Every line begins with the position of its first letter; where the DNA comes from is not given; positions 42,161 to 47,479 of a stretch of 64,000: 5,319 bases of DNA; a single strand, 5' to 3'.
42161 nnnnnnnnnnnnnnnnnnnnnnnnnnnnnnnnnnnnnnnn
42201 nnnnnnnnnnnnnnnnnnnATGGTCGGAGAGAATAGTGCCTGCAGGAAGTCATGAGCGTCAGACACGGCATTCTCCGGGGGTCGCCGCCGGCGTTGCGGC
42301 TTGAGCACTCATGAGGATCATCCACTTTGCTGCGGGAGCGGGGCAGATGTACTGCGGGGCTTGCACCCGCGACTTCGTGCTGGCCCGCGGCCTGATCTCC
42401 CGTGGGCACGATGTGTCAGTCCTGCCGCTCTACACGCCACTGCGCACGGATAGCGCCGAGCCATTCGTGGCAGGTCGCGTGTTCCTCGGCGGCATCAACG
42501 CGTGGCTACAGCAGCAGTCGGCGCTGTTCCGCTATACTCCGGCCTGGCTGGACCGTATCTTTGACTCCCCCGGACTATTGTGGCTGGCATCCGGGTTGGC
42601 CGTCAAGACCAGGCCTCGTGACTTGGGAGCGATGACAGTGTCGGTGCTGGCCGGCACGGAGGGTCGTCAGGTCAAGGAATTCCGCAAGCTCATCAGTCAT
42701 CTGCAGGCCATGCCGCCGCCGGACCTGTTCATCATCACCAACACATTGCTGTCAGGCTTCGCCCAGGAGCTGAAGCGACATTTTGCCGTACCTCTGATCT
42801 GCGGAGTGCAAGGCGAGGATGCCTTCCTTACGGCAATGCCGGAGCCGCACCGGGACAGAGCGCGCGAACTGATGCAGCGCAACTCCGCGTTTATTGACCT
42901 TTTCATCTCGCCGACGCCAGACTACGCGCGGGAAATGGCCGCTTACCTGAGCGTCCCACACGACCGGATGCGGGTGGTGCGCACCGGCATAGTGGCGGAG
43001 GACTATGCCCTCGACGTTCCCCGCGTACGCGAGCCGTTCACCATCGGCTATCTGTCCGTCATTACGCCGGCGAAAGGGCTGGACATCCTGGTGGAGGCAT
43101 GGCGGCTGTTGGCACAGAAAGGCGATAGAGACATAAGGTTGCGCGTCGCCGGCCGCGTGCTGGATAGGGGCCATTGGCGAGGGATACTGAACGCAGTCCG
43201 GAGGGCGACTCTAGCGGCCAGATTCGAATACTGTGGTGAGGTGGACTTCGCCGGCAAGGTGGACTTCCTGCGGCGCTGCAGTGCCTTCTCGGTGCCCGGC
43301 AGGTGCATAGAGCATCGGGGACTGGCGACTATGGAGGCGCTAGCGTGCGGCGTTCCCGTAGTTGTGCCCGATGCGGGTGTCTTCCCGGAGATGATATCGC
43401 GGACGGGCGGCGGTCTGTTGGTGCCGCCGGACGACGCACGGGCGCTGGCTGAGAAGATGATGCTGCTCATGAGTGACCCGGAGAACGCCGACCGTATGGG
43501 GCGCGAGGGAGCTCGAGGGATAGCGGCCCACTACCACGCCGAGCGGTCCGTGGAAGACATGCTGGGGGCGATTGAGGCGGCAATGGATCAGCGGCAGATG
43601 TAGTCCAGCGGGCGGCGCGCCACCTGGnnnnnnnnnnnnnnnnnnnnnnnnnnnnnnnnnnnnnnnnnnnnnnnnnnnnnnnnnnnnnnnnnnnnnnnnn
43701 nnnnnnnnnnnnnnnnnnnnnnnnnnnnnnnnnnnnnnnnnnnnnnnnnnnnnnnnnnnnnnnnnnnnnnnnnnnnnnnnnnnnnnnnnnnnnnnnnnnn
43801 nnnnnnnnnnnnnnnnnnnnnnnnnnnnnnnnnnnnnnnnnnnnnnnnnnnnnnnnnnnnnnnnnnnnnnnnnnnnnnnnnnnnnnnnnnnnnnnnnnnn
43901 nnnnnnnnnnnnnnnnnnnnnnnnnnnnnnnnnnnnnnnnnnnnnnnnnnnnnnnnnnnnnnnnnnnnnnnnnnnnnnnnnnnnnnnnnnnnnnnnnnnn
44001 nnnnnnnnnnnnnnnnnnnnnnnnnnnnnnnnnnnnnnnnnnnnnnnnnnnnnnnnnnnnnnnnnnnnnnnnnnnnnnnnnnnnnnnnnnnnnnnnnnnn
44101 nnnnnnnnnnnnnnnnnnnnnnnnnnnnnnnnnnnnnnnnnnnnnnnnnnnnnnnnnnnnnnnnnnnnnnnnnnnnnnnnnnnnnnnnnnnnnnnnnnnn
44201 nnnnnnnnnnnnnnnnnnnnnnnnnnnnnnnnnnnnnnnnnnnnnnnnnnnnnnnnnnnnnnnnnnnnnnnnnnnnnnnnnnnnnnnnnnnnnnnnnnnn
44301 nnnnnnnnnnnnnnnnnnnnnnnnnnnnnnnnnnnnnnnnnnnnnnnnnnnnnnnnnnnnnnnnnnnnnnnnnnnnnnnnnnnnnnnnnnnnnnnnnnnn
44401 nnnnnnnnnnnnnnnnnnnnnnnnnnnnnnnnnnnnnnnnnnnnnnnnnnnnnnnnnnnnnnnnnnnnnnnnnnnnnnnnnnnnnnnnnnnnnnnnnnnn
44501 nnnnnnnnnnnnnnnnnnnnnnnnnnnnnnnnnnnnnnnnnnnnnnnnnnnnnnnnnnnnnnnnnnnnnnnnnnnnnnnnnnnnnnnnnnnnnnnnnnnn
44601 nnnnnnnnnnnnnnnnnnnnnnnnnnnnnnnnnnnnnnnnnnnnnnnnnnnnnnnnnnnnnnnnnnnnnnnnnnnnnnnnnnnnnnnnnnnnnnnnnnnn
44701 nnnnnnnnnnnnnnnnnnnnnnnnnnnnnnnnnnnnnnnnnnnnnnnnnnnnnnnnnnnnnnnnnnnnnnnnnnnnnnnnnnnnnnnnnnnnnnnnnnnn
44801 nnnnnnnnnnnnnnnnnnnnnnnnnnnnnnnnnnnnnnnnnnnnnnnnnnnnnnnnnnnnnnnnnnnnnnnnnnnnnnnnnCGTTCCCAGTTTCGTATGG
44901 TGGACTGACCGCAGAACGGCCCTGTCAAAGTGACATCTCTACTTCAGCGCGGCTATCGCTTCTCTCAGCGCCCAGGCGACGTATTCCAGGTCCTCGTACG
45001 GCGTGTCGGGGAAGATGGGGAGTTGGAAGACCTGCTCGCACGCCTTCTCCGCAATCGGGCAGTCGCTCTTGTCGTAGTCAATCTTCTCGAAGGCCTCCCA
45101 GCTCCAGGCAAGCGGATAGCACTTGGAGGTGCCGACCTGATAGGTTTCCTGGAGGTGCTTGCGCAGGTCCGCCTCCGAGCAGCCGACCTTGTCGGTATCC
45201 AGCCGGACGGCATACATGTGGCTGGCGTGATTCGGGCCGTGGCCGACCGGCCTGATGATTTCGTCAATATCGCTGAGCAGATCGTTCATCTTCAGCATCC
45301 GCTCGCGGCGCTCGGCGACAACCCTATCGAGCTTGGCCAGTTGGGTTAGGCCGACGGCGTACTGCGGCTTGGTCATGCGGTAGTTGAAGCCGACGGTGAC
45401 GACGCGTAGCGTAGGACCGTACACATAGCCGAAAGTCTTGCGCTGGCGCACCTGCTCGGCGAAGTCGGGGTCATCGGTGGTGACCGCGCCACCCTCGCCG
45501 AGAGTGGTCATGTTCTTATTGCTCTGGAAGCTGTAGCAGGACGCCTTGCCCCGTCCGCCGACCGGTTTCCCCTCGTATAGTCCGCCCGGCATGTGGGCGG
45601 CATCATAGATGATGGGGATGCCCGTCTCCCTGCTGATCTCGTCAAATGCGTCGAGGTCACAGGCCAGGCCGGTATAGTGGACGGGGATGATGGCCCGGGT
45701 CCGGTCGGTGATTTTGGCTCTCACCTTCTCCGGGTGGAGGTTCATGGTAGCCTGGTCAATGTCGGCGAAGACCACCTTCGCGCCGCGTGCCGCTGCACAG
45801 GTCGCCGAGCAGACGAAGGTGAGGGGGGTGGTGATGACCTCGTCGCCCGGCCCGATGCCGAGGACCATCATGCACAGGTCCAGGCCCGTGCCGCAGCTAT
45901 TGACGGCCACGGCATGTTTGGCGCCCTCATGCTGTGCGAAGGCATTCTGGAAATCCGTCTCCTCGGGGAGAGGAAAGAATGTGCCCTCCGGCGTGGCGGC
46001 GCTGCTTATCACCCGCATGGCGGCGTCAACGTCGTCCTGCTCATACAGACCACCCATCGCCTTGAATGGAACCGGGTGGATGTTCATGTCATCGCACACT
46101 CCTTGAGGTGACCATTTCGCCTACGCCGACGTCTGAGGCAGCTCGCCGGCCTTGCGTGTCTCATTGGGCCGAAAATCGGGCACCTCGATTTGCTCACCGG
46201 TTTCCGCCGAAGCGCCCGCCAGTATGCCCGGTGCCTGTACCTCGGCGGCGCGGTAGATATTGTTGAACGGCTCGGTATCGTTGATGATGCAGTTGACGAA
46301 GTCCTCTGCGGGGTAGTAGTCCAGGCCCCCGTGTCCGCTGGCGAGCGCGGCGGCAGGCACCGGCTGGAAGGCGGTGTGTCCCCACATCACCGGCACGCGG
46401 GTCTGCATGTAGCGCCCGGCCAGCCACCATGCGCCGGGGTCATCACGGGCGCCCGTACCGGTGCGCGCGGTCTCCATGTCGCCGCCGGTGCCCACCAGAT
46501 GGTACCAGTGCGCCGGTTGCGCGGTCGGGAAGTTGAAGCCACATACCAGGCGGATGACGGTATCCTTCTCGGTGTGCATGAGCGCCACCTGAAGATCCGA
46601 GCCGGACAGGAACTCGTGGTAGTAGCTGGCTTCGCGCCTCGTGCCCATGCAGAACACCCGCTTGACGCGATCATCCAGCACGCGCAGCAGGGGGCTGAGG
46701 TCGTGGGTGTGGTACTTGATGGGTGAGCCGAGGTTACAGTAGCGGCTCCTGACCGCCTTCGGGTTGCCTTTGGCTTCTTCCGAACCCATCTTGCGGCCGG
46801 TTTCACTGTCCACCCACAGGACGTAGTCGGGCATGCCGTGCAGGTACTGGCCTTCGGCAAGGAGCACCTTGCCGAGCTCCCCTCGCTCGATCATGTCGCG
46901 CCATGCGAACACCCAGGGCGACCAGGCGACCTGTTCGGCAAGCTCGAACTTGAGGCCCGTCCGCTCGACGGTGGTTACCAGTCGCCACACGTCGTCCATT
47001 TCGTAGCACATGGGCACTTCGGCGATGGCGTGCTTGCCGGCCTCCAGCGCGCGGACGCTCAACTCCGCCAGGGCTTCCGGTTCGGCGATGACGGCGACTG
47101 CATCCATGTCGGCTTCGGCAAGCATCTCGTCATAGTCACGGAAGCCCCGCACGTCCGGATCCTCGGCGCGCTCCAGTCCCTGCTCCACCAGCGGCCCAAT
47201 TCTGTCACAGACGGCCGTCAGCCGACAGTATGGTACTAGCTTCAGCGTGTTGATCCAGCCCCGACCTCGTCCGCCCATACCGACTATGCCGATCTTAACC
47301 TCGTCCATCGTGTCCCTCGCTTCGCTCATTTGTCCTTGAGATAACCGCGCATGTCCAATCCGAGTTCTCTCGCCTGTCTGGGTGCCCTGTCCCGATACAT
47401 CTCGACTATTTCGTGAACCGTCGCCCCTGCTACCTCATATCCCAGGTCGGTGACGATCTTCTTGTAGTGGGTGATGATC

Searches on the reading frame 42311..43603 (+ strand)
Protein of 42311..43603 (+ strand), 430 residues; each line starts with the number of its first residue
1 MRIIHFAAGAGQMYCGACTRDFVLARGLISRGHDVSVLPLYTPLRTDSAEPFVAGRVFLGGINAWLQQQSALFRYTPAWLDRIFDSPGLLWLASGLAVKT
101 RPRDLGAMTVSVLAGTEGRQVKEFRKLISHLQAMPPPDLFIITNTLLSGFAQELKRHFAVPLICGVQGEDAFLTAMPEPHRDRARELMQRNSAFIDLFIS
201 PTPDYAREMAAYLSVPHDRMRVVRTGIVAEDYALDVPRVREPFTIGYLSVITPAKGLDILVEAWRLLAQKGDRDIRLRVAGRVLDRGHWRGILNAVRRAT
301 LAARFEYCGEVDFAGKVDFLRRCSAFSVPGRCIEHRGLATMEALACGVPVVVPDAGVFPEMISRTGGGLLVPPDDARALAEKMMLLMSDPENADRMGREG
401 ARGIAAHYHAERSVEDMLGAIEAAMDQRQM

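Call 14: search_protein_families(library=pfam, proteins=[window:42311-43603:+], max_evalue=0.001)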
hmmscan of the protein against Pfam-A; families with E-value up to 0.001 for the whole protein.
window:42311-43603:+ (430 aa): 6 families
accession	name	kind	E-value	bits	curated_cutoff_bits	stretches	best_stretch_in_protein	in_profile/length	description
PF00534.26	Glycos_transf_1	-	9.3e-26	90.8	26.4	1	241-400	14-169/172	Glycosyl transferases group 1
PF13692.12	Glyco_trans_1_4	-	2.7e-22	80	27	1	244-389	3-142/142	Glycosyl transferases group 1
PF13579.12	Glyco_trans_4_4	-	6.5e-10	40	29.7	1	24-226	10-158/158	Glycosyl transferase 4-like domain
PF13439.12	Glyco_transf_4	-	1.5e-09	38.6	28.5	1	24-228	11-167/170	Glycosyltransferase Family 4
PF13524.12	Glyco_trans_1_2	-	6.9e-06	26.5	25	1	274-418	14-143/144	Glycosyl transferase-like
PF20706.3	GT4-conflict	-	3.6e-05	23.4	26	1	253-395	210-346/385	Family 4 Glycosyltransferase in conflict systems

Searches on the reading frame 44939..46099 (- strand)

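Call 15: search_protein_families(library=pfam, proteins=[window:44939-46099:-], max_evalue=0.001)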
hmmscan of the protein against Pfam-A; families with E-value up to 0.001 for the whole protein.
window:44939-46099:- (386 aa): 2 families
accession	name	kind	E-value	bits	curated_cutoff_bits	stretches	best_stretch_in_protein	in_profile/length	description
PF01041.23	DegT_DnrJ_EryC1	-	3.1e-96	323.2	19.8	1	41-378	20-359/360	DegT/DnrJ/EryC1/StrS aminotransferase family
PF00155.27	Aminotran_1_2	-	7.9e-09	35.6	19.7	1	21-322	13-328/361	Aminotransferase class I and II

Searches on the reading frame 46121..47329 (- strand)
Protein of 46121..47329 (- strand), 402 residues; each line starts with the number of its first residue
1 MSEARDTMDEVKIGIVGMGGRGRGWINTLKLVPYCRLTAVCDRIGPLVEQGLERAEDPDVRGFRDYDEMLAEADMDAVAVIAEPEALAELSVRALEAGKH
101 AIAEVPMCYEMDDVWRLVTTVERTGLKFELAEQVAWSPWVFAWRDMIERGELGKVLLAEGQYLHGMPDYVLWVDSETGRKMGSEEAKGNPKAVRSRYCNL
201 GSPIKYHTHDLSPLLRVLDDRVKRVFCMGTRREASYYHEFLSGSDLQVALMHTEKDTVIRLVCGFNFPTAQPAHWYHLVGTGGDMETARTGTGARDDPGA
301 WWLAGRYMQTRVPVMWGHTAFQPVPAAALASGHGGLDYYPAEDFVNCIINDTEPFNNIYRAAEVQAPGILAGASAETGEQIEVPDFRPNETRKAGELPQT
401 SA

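Call 15: search_protein_families(library=pfam, proteins=[window:46121-47329:-], max_evalue=0.001)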
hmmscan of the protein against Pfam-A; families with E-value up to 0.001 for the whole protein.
window:46121-47329:- (402 aa): 2 families
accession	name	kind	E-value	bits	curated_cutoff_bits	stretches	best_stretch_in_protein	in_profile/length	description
PF01408.29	GFO_IDH_MocA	-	7.7e-13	49.6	24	1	11-128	1-116/120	Oxidoreductase family, NAD-binding Rossmann fold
PF22725.1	GFO_IDH_MocA_C3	-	2.2e-06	28.1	27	1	144-285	5-123/124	GFO/IDH/MocA C-terminal domain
